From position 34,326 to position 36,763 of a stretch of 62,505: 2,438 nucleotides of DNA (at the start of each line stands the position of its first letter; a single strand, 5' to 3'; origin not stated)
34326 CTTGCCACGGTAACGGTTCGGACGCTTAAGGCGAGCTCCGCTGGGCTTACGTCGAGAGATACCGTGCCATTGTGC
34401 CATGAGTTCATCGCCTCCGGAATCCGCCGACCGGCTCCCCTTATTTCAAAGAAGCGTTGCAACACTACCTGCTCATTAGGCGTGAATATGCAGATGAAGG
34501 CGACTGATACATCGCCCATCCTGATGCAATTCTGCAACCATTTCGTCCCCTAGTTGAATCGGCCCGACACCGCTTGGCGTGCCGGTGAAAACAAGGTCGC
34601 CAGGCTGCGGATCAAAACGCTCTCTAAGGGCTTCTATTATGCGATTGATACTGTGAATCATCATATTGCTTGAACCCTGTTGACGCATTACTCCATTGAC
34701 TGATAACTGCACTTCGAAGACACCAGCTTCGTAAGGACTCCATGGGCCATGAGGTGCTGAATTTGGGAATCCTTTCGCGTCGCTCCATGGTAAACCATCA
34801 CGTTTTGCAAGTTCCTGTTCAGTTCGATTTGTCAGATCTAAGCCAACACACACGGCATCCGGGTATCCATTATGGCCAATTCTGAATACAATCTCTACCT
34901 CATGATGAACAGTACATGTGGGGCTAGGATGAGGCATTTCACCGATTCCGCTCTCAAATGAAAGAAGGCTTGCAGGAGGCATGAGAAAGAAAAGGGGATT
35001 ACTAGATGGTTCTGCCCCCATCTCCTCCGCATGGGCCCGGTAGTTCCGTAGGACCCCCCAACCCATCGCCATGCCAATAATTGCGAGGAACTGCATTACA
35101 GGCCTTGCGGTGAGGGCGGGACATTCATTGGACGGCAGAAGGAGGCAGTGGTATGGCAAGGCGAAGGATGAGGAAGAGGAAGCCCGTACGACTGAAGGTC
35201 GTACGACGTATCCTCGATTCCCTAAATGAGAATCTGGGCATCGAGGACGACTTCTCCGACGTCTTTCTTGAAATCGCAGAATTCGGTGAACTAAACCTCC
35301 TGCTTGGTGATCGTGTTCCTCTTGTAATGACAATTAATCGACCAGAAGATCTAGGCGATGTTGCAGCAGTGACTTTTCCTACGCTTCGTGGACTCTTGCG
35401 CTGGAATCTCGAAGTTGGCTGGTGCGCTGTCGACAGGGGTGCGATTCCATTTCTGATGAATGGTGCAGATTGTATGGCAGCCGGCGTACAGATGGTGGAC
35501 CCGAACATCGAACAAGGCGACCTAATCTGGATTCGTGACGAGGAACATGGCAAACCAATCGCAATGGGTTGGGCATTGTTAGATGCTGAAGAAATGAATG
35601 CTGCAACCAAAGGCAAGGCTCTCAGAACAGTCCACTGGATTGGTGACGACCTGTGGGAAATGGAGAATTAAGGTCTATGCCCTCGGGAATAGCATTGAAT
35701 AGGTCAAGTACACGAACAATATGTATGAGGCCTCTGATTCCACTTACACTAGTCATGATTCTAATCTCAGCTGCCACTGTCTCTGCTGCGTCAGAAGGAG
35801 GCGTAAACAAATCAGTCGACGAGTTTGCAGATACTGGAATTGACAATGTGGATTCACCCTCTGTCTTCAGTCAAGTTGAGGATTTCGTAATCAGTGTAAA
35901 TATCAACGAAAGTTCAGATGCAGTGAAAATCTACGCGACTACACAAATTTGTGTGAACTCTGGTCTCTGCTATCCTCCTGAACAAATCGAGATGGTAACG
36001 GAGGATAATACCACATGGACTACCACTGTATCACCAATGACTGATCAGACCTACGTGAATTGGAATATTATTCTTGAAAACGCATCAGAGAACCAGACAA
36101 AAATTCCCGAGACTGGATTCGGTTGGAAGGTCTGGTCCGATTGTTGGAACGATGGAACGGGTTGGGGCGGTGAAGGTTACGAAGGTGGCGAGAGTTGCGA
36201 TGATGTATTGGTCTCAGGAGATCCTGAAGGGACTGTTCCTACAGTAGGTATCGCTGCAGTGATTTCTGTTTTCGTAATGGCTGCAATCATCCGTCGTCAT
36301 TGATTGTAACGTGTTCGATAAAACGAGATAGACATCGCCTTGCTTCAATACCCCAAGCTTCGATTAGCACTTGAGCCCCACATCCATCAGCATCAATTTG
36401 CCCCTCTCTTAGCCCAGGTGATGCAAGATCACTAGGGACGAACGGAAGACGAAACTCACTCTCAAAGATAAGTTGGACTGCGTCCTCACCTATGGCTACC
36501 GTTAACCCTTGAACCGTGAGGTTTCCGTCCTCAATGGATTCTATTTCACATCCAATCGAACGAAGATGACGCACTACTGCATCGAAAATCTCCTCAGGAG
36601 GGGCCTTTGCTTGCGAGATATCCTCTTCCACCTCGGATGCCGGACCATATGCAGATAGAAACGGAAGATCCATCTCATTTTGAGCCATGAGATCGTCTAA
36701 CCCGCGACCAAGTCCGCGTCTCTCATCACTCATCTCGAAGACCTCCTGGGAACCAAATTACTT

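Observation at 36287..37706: Soj-type ParA coupled to a partner that keeps only the ParB N-terminal activating peptide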

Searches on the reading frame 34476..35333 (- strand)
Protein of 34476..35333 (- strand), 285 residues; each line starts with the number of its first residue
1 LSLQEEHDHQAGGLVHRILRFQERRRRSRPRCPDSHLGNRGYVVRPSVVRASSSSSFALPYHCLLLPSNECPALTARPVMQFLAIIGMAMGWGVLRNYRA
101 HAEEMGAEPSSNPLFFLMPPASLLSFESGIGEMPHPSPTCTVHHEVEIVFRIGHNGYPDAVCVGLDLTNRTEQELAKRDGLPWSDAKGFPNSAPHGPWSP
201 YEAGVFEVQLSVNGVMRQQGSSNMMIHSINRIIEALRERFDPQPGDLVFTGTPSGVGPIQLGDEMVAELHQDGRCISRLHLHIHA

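Call 38: search_protein_families(library=pfam, proteins=[window:34476-35333:-], max_evalue=0.01)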
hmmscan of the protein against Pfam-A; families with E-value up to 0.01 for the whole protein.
window:34476-35333:- (285 aa): 1 family
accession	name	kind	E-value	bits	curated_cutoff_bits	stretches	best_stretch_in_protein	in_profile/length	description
PF01557.24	FAA_hydrolase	-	1.5e-28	100.4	23.9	1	92-278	3-212/214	Fumarylacetoacetate (FAA) hydrolase C-terminal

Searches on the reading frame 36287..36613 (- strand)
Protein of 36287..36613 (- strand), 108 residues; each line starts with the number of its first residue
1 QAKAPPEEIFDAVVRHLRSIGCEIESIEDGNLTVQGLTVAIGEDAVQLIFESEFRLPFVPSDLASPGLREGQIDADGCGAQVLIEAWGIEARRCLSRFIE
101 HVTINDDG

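Call 58: predict_structure(alignment_id=A3)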
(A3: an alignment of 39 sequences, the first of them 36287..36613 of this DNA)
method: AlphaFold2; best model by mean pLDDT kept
length: 108 residues; sequences in the alignment: 39
mean_pLDDT: 95.0   pTM: 0.86
mean pLDDT of the five models: 95.0, 94.9, 94.1, 93.8, 93.7
residues with pLDDT >= 90: 100; 70-90: 5; 50-70: 3; < 50: 0
segments of 3 or more residues with pLDDT < 50: none
pLDDT, mean of each block of 10 residues (from residue 1): 87 98 93 97 97 97 96 98 97 98 86
secondary structure, 60 per line:
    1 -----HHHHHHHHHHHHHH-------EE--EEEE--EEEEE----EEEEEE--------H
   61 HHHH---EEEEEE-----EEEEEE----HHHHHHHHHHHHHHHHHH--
elements in order: H6-19 E31-34 E37-41 E46-51 H60-64 E68-73 E79-84 H89-106

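Call 61: fold_search(model_id=the predicted structure, library=pdb)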
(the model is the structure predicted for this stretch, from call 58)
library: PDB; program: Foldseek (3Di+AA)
matches with E <= 10: 518; with E <= 0.001: 0
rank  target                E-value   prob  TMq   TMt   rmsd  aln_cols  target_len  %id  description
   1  1kaf_D                2.2e-02  0.99  0.52  0.53   4.4       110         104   13  DNA Binding Domain Of The Phage T4 Transcription Factor MotA (AA105-211) (released 2001-11-21)
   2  6k4y_M                4.0e-02  0.96  0.48  0.28   5.7       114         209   14  CryoEM structure of sigma appropriation complex (released 2019-08-07)
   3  2bsh_B                4.0e-02  0.87  0.44  0.41   5.5       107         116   19  Crystal structure of the type III secretion chaperone SycT from Yersinia enterocolitica (crystal form 2) (released 2005-08-15)
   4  2fki_MODEL_1_A        1.6e-01  0.85  0.51  0.48   5.2       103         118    8  NMR Structure of Protein yjbR from Escherichia coli; Northeast Structural Genomics Consortium Target ER226 (released 2006-02-28)
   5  6f8e_MODEL_1_A        1.8e-01  0.08  0.17  0.17  14.4       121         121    8  PH domain from TgAPH (released 2019-01-30)
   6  5zul_E                2.8e-01  0.06  0.14  0.16  13.4        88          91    9  Small heat shock protein from Mycobacterium marinum M : Form-3 (released 2019-01-30)
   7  8cba                  3.1e-01  0.69  0.39  0.23   4.4        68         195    7  Crystal structure of N-terminal domain of TraF, protein of a type IV secretion system from E.faecalis (pIP501) (released 2024-02-07)
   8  4chj                  3.3e-01  0.11  0.23  0.21  14.6       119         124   14  Structure of Inner Membrane Complex (IMC) Sub-compartment Protein 3 (ISP3) from Toxoplasma gondii (released 2014-04-09)
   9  5ezv_A                4.0e-01  0.18  0.30  0.09  13.1       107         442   11  X-ray crystal structure of AMP-activated protein kinase alpha-2/alpha-1 RIM chimaera (alpha-2(1-347)/alpha-1(349-401)/ (released 2016-03-09)
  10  4qfg_A                4.0e-01  0.16  0.29  0.10  14.7       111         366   12  Structure of AMPK in complex with STAUROSPORINE inhibitor and in the absence of a synthetic activator (released 2014-08-06)
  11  7ukz_F                4.2e-01  0.16  0.28  0.13   8.1        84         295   11  CDK11 in complex with small molecule inhibitor OTS964 (released 2022-10-26)
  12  3ose                  4.5e-01  0.20  0.29  0.31  13.5       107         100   11  Structure of the Kinase Associated Domain 1 (KA1) from MARK1 kinase (released 2010-12-22)
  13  4cfe_A                4.8e-01  0.16  0.30  0.10  13.4       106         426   11  Structure of full length human AMPK in complex with a small molecule activator, a benzimidazole derivative (991) (released 2013-12-25)
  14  8otz_2                4.8e-01  0.15  0.29  0.15   8.9        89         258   13  48-nm repeat of the native axonemal doublet microtubule from bovine sperm (released 2023-11-22)
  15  5xxb_H                4.8e-01  0.06  0.16  0.11  12.1        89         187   18  Large subunit of Toxoplasma gondii ribosome (released 2017-08-30)
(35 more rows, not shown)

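Call 74: fold_search(model_id=the predicted structure, library=viral)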
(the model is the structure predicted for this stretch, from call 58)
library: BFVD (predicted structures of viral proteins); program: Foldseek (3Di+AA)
matches with E <= 10: 733; with E <= 0.001: 1
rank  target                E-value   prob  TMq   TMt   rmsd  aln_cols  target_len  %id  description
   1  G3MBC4                9.5e-04  1.00  0.57  0.25   3.2       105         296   10  Gp54 [Bacillus phage G]
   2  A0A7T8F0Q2            2.8e-02  0.90  0.44  0.28   6.3       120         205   10  (no name in the UniProt tables at hand)
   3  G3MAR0                3.1e-02  0.77  0.40  0.34   6.7       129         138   16  Gp519 [Bacillus phage G]
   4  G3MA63                3.7e-02  0.69  0.39  0.33   6.7       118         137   14  Gp322 [Bacillus phage G]
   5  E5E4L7                5.7e-02  0.89  0.46  0.28   6.5       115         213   15  MotA activator of middle period transcription [Acinetobacter phage Acj61]
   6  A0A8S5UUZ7            6.8e-02  0.91  0.47  0.28   4.9       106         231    8  DUF5655 domain-containing protein [Siphoviridae sp. ctaDn21]
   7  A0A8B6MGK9            8.7e-02  0.30  0.30  0.25  11.0       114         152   22  (no name in the UniProt tables at hand)
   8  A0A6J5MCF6            9.8e-02  0.57  0.33  0.26   6.8       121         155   10  Uncharacterized protein [uncultured Caudovirales phage]
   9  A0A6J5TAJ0            9.8e-02  0.28  0.26  0.15  12.3       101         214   14  Uncharacterized protein [uncultured Caudovirales phage]
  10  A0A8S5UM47            1.0e-01  0.66  0.41  0.23   6.6       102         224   19  Uncharacterized protein [Myoviridae sp. ctCo31]
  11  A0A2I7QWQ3            1.1e-01  0.84  0.49  0.36   4.8       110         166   14  (no name in the UniProt tables at hand)
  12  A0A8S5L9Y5            1.2e-01  0.51  0.35  0.26   6.7       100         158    5  Uncharacterized protein [Myoviridae sp. ctPuP5]
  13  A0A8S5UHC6            1.4e-01  0.66  0.34  0.42   6.0        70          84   21  Lsm C-terminal [Siphoviridae sp. ct0eR1]
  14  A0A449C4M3            1.6e-01  0.95  0.35  0.51   1.7        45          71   20  (no name in the UniProt tables at hand)
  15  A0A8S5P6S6            1.6e-01  0.25  0.31  0.27  16.7       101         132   10  Uncharacterized protein (Fragment) [Phage sp. ctnfz20]
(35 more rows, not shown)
